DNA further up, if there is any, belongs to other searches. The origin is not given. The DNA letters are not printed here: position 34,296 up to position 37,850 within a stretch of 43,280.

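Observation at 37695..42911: Candidate undescribed bipartite Cys-rich repeat module (164-169 aa, 10.5 copies)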

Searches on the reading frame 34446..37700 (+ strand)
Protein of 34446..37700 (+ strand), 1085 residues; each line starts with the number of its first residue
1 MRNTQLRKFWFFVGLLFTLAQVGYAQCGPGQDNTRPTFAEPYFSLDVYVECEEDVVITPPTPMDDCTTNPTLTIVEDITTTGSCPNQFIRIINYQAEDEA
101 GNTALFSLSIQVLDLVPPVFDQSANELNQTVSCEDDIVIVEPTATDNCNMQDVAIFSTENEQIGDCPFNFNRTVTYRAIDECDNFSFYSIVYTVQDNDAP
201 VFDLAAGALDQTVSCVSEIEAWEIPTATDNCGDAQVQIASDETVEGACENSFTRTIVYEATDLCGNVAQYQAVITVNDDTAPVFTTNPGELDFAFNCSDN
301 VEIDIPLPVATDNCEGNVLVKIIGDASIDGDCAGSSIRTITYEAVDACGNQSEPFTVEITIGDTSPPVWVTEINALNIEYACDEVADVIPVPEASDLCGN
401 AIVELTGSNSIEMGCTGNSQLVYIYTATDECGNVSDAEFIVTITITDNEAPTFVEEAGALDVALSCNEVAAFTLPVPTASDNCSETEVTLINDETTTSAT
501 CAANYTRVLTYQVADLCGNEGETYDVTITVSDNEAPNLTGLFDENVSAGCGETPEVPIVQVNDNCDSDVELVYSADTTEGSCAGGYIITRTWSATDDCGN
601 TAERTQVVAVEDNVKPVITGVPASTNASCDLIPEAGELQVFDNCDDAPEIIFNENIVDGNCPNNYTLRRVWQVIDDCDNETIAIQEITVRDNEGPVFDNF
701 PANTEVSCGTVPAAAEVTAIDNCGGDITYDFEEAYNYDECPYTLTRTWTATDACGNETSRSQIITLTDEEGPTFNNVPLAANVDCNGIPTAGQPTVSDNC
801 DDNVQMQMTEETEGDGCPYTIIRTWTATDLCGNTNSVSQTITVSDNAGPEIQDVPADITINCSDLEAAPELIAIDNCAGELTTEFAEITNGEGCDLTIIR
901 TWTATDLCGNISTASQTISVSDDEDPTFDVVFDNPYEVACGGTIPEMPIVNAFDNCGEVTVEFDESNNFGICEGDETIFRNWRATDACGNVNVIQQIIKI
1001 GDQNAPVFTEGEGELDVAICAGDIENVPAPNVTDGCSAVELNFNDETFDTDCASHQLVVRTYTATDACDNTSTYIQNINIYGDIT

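Call 5: search_protein_families(library=pfam, proteins=[window:34446-37700:+], max_evalue=1)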
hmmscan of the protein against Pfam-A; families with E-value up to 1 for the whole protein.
window:34446-37700:+ (1085 aa): 2 families
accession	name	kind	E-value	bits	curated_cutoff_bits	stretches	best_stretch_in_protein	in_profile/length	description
PF23237.1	HYR_4C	-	1.4e-73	243.5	27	12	782-843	10-73/73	HYR-like domain with 4 cysteines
PF18981.6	InlK_D3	-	0.29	11.7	25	0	339-361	53-75/75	Internalin K domain (D3/D4)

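Call 6: search_protein_families(library=ncbifam, proteins=[window:34446-37700:+], max_evalue=1)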
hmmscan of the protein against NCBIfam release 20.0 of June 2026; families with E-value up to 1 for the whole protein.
window:34446-37700:+ (1085 aa): 3 families
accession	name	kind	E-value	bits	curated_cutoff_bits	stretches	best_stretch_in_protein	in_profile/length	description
NF047446.1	barrel_OmpL47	domain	1e-12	48.3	40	1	337-361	44-68/68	OmpL47-type beta-barrel domain-containing protein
NF033932.1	LapB_rpt_80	domain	1e-10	41.7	45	1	339-369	4-34/83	LapB repeat-containing protein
NF047441.1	Lepto_OmpL47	equivalog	7e-07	29.2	250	2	255-374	116-243/336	multi-beta-barrel domain surface protein OmpL47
